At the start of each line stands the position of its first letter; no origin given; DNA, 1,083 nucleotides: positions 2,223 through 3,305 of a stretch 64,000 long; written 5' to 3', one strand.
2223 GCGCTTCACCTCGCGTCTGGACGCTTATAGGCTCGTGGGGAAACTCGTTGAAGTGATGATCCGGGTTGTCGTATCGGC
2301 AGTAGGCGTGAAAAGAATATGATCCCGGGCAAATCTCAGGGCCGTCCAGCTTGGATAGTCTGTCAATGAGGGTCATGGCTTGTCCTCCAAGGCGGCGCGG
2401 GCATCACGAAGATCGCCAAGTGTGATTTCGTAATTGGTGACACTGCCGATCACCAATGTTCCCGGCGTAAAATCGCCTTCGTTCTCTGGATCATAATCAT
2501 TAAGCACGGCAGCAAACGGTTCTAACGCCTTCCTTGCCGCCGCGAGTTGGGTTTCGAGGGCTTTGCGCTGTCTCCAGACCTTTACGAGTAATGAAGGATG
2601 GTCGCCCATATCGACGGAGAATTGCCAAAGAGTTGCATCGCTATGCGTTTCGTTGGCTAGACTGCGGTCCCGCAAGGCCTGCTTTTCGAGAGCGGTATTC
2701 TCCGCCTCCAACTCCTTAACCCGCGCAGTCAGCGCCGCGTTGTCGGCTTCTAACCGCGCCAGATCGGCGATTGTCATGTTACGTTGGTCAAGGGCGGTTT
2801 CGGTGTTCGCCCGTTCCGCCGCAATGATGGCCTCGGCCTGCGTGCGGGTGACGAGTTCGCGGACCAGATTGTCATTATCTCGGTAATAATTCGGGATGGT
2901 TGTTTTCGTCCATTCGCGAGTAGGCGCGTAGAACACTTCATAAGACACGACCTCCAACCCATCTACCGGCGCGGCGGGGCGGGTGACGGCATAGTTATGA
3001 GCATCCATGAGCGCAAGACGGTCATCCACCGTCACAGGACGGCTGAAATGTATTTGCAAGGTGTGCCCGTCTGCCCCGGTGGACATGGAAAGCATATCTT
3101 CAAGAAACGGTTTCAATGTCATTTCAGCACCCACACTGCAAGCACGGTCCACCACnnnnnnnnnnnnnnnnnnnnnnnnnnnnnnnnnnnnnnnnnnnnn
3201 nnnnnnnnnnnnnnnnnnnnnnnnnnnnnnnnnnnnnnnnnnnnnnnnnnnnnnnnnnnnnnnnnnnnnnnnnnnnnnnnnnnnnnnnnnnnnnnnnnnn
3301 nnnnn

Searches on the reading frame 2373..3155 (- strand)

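Call 76: search_protein_families(library=pfam, proteins=[window:2373-3155:-], max_evalue=0.001)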
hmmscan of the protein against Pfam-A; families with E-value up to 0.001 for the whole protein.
window:2373-3155:- (260 aa): 1 family
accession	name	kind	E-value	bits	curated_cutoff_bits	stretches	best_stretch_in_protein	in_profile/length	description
PF06810.17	Phage_scaffold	-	3.6e-05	24.2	35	0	111-163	39-92/170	Phage capsid assembly scaffolding protein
